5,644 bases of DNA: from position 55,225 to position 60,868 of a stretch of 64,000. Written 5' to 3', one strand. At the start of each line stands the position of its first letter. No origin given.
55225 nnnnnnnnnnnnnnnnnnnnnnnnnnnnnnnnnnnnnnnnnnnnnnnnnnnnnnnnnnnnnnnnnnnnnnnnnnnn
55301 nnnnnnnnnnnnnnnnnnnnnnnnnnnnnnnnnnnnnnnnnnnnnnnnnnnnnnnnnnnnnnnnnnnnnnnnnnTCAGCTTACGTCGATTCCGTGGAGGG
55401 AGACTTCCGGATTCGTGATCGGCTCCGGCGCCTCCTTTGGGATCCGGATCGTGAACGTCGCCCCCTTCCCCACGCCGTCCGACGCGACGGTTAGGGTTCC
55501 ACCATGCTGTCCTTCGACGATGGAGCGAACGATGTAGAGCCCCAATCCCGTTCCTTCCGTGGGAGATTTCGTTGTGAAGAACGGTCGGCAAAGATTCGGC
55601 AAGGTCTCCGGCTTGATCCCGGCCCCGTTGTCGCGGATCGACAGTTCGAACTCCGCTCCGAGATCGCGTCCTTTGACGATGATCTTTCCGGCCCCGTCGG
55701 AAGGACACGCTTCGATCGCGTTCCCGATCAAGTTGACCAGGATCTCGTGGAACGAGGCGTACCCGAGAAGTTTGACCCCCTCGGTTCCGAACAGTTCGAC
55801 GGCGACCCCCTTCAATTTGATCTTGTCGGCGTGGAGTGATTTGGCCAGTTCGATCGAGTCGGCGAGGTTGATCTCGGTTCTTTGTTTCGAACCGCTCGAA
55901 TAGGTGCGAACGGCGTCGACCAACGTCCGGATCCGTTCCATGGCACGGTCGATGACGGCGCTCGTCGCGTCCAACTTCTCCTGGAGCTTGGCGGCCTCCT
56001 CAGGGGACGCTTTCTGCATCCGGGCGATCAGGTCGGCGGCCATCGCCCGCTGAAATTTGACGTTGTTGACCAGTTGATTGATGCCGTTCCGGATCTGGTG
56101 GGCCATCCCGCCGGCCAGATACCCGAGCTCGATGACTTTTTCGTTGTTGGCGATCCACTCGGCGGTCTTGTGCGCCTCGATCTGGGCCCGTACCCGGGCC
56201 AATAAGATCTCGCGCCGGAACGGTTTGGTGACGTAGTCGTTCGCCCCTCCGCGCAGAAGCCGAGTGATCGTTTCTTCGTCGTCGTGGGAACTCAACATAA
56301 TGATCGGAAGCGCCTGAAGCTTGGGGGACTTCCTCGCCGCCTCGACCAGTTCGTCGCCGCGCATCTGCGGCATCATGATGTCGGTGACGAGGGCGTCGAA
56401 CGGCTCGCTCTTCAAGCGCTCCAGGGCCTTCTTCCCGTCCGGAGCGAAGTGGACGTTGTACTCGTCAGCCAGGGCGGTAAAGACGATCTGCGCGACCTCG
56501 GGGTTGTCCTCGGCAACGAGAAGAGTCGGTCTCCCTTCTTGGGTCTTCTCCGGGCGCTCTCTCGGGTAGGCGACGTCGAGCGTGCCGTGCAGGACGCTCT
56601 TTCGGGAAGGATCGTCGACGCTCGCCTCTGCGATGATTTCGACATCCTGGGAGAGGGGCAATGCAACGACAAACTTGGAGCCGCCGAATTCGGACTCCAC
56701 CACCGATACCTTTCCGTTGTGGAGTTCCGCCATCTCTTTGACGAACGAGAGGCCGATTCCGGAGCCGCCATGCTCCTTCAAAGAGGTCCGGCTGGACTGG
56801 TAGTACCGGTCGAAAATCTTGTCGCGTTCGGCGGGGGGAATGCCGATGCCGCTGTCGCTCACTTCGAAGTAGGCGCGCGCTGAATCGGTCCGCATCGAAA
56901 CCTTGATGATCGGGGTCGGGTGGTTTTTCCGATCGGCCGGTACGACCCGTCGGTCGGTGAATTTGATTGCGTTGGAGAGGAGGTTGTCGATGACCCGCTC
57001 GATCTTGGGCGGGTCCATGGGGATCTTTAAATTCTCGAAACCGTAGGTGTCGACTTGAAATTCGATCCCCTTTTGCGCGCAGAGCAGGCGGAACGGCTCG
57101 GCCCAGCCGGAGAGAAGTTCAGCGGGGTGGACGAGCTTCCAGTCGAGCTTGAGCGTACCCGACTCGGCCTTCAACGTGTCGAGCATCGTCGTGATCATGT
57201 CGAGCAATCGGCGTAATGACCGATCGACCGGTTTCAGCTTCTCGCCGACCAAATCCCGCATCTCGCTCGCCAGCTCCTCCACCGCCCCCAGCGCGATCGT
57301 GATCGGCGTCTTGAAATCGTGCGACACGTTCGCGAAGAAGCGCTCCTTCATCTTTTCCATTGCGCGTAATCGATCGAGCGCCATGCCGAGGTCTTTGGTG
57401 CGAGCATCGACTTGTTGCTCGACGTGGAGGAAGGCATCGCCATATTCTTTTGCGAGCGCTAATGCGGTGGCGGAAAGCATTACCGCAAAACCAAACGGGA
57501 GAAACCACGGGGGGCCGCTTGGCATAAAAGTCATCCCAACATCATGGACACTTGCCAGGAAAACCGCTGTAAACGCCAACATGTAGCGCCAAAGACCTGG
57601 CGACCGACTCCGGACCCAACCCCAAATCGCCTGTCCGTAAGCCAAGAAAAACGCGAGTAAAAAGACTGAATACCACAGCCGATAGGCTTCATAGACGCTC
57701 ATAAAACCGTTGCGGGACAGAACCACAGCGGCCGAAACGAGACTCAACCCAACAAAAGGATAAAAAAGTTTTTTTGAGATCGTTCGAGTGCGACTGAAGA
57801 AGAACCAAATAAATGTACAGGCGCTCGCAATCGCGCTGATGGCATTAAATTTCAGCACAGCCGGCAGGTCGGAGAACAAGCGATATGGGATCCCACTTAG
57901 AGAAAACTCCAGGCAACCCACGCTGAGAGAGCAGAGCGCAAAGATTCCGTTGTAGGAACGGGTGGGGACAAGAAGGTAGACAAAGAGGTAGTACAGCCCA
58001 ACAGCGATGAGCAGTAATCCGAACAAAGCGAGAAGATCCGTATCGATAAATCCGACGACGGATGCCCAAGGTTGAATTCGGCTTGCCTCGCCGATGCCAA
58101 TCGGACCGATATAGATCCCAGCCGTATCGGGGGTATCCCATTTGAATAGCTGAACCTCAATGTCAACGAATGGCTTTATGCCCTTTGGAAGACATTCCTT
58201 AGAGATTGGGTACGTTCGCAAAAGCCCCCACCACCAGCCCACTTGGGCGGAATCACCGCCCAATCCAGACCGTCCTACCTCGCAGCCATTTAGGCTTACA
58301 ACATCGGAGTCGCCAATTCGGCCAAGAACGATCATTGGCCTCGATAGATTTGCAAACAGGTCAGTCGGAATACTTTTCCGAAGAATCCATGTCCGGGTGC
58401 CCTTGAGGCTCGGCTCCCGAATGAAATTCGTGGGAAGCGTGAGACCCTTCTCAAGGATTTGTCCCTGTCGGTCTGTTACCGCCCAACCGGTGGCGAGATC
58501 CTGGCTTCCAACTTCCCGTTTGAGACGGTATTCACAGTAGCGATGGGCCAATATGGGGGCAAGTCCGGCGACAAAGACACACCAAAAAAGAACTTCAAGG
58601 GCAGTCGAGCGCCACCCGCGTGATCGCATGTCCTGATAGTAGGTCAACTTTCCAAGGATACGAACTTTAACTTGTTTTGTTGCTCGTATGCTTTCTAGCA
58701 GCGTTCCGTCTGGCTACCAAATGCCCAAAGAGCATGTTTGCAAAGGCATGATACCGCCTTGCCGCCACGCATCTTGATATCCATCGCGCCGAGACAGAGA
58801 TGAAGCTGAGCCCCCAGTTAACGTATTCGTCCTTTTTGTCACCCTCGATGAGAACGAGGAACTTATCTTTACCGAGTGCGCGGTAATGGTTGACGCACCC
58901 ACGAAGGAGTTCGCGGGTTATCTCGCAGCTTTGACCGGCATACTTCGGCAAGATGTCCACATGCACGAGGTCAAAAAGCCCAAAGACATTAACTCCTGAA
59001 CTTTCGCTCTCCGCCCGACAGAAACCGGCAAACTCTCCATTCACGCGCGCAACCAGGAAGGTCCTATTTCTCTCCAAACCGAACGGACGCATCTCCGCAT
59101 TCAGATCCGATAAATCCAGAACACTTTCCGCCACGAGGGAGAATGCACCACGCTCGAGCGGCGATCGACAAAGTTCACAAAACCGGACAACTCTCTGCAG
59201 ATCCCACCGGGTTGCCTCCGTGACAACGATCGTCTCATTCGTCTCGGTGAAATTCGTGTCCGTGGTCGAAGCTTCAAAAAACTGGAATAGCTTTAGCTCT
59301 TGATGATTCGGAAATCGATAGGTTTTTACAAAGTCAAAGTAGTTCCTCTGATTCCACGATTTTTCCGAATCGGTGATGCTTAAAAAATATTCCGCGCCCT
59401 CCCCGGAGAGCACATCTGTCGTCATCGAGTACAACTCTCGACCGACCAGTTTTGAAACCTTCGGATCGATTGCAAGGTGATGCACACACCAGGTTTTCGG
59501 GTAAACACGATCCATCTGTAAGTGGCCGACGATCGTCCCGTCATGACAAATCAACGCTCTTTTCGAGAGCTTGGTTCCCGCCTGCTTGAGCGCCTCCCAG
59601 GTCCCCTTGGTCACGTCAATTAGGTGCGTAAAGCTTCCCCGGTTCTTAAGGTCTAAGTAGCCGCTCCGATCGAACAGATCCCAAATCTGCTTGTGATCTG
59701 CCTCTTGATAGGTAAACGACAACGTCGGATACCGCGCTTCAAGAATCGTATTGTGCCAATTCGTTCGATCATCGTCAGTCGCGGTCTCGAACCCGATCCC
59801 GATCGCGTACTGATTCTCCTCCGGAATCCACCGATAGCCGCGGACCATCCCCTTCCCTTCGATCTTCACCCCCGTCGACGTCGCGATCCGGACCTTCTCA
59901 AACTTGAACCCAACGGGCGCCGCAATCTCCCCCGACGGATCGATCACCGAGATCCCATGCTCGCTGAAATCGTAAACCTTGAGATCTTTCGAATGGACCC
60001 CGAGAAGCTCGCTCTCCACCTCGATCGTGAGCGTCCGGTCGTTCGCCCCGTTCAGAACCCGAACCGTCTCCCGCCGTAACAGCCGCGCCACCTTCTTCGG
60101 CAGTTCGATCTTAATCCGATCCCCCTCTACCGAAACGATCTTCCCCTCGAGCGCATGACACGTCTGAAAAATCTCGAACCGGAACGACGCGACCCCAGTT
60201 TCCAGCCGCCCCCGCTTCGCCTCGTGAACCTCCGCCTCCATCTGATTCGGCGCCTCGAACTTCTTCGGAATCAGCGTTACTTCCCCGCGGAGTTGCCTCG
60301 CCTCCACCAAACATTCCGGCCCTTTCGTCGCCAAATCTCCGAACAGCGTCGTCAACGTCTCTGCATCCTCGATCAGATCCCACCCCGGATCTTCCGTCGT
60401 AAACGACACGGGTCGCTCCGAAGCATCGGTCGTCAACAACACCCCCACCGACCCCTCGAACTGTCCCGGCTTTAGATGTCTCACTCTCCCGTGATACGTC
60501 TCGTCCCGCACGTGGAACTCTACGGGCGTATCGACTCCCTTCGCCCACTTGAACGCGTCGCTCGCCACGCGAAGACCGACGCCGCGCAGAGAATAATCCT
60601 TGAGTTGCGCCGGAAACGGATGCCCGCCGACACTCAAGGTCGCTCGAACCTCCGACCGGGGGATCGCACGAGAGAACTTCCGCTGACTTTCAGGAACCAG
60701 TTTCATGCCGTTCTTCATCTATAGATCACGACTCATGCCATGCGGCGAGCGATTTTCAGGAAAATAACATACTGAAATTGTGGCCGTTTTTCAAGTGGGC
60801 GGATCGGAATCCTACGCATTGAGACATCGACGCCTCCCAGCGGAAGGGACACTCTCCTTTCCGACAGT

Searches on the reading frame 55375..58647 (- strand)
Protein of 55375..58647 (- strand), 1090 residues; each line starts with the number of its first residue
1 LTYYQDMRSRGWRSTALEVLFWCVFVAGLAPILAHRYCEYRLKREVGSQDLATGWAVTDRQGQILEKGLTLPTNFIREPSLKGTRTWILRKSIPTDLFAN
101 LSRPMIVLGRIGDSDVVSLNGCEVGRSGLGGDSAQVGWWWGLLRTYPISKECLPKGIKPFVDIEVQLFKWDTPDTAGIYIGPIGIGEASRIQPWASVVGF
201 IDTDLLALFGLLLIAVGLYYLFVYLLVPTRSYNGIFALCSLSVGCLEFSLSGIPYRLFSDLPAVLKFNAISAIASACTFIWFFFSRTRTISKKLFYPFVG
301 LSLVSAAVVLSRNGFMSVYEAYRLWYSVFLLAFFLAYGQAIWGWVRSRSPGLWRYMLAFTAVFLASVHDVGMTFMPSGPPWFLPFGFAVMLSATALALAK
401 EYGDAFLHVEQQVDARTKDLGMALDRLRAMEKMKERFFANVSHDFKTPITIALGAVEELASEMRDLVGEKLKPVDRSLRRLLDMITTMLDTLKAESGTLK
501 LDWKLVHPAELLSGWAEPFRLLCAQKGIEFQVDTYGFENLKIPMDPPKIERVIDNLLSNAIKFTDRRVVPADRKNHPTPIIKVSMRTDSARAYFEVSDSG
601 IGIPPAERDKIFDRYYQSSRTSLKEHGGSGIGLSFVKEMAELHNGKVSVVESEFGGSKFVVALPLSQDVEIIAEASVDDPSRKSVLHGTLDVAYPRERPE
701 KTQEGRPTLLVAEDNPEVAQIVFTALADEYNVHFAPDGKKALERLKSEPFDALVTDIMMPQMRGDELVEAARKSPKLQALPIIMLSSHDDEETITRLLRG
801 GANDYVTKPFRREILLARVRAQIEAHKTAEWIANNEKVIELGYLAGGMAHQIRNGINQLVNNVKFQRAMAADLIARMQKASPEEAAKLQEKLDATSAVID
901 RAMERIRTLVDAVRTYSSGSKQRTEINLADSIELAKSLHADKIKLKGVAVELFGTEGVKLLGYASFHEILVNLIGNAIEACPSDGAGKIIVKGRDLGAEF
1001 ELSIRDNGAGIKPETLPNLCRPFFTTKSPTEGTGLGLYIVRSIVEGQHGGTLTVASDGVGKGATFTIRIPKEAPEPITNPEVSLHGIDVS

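Call 58: search_protein_families(library=pfam, proteins=[window:55375-58647:-], max_evalue=0.00001)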
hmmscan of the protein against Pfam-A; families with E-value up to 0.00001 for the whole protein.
window:55375-58647:- (1090 aa): 6 families
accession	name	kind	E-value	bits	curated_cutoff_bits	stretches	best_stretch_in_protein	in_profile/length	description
PF02518.31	HATPase_c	-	7.9e-52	174.8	26.4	2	966-1072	6-110/111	Histidine kinase-, DNA gyrase B-, and HSP90-like ATPase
PF00072.30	Response_reg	-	2.8e-24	85.9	30.2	1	710-820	2-111/111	Response regulator receiver domain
PF00512.31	HisKA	-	6.4e-15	55.4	26.9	1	433-497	1-66/66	His Kinase A (phospho-acceptor) domain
PF14501.12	HATPase_c_5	-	7e-07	29.5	22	0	966-1055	6-89/102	GHKL domain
PF13581.12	HATPase_c_2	-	1e-06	29.2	27.4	0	968-1045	38-110/127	Histidine kinase-like ATPase domain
PF13589.12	HATPase_c_3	-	3.1e-06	27.7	25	0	965-1059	2-84/137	Histidine kinase-, DNA gyrase B-, and HSP90-like ATPase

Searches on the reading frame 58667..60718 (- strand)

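Call 58: search_protein_families(library=pfam, proteins=[window:58667-60718:-], max_evalue=0.00001)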
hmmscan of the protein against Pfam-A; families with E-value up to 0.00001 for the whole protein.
window:58667-60718:- (683 aa): 1 family
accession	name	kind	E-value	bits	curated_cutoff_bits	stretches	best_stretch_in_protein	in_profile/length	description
PF07238.19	PilZ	-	4e-06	27.5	22.5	0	12-93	2-83/102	PilZ domain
